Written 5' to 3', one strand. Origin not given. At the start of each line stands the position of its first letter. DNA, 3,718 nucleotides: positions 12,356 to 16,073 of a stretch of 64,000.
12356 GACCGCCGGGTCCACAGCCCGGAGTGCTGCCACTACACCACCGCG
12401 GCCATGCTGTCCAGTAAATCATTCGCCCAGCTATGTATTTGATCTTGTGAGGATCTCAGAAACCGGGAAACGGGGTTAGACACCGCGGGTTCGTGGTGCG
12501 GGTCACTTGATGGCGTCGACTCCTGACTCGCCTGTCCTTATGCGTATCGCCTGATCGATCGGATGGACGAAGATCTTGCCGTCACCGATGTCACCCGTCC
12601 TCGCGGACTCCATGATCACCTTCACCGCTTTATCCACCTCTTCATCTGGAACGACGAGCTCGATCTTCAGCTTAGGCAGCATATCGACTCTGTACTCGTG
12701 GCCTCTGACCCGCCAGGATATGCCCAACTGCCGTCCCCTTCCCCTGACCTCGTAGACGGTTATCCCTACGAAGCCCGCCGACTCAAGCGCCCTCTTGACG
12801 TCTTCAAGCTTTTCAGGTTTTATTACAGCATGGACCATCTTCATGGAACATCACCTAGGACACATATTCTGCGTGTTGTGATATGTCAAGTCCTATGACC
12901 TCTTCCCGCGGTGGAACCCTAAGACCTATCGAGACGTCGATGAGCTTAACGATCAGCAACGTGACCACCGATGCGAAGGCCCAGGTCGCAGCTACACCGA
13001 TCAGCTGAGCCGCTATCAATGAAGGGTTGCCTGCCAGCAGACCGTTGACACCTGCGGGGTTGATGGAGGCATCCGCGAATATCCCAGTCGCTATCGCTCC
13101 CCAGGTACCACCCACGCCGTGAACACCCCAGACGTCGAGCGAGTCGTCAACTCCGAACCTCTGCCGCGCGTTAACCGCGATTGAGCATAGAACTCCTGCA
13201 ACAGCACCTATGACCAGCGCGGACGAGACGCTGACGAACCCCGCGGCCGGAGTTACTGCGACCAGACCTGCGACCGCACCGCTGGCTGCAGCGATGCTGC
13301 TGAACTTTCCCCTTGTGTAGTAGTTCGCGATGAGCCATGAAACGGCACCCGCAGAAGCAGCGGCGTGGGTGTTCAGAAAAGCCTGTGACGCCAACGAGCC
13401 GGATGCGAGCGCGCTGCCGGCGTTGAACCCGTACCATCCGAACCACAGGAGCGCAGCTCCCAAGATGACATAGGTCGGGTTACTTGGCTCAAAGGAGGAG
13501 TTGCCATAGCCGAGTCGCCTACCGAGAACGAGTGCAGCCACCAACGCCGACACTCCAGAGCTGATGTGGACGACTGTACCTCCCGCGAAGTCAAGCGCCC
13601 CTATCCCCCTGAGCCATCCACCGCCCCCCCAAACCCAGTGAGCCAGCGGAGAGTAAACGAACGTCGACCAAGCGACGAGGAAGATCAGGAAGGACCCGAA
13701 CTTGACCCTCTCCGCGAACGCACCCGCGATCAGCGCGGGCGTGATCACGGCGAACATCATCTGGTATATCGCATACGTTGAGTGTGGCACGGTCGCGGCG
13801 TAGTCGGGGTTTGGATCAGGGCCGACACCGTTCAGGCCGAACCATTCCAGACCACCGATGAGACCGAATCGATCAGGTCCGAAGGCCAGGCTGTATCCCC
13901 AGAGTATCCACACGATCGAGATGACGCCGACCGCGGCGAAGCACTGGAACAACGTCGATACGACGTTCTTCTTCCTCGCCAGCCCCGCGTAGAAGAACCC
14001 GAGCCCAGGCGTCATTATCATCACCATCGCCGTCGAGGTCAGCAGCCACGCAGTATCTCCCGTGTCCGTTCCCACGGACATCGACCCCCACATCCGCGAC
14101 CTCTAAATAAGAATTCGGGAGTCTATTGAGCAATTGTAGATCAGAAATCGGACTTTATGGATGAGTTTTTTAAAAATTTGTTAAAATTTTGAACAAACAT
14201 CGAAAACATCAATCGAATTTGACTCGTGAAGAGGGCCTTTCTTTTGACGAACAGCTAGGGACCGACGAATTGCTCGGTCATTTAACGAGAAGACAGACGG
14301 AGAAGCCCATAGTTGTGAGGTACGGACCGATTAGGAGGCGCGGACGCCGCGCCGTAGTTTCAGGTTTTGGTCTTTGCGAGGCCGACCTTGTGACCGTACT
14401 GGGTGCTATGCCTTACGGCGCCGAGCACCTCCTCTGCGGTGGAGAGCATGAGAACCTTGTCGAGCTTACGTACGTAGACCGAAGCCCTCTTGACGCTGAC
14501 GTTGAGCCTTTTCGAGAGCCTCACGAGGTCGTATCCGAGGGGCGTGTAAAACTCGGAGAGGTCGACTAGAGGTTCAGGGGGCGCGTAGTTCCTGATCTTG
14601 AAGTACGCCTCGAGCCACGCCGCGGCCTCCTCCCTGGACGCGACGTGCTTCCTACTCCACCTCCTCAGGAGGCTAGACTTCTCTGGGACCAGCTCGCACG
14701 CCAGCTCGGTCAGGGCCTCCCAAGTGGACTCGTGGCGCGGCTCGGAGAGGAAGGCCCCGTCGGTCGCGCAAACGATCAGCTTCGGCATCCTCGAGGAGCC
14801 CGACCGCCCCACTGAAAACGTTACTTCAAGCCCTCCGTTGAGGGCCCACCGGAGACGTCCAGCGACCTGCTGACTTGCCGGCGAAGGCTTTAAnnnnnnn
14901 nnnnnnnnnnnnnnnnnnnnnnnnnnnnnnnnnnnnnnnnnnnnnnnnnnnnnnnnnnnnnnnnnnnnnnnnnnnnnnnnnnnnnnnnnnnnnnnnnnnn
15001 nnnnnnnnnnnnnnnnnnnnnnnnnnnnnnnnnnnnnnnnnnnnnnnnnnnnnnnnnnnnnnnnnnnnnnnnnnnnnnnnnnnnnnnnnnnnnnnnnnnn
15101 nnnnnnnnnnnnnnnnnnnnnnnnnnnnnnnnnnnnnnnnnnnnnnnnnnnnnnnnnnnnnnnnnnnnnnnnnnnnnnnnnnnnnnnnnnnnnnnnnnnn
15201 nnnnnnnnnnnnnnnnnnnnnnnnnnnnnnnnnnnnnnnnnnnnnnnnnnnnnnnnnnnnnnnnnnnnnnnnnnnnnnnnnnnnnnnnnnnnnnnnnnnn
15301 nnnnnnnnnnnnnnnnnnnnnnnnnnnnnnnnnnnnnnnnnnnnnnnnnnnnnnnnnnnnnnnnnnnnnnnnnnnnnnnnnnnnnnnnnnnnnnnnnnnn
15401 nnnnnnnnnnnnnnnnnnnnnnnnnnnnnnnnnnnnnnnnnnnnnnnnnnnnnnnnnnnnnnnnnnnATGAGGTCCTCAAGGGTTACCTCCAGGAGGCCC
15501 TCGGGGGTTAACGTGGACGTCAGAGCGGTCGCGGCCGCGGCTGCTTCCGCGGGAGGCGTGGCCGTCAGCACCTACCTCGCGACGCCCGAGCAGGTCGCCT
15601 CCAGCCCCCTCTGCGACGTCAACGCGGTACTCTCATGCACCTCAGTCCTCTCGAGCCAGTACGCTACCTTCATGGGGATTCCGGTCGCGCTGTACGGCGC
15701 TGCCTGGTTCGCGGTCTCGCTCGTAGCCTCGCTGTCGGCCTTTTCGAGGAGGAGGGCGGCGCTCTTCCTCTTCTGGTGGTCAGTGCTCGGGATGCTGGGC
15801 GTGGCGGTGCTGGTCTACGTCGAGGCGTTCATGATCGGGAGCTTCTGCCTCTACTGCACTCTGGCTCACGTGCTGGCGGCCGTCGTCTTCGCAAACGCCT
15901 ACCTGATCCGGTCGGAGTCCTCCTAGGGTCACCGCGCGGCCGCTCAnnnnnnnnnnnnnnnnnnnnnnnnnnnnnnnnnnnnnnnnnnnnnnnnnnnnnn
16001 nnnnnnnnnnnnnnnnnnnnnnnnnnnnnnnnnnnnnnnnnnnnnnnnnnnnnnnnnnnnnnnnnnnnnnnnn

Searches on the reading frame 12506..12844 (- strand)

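Call 51: search_protein_families(library=ncbifam, proteins=[window:12506-12844:-], max_evalue=0.01)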
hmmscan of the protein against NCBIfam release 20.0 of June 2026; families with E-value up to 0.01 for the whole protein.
window:12506-12844:- (113 aa): 2 families
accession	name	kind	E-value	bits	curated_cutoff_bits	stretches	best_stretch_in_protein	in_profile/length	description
NF008111.0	PRK10858.1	equivalog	4.4e-36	123.7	202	1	1-112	1-112/112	nitrogen regulatory protein P-II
NF007946.0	PRK10665.1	equivalog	1.2e-34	119.4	181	1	1-108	1-108/112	P-II family nitrogen regulator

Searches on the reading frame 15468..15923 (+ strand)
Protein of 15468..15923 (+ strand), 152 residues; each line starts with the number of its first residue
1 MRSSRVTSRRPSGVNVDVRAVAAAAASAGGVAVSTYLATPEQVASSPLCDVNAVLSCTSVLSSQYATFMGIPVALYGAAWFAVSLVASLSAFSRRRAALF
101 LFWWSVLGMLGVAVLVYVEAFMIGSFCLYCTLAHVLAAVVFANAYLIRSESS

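Call 51: search_protein_families(library=ncbifam, proteins=[window:15468-15923:+], max_evalue=0.01)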
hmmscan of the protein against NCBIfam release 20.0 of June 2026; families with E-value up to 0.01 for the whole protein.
window:15468-15923:+ (152 aa): 3 families
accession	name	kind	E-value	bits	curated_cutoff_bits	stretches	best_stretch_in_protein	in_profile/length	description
NF011480.0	PRK14889.1-4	equivalog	4.5e-22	78.9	120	1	24-143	10-125/132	VKOR family protein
NF011478.0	PRK14889.1-1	equivalog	2.2e-17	63.5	182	1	53-148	47-146/152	VKOR family protein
NF011479.0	PRK14889.1-2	equivalog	1.1e-15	58.2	264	1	33-139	25-134/145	VKOR family protein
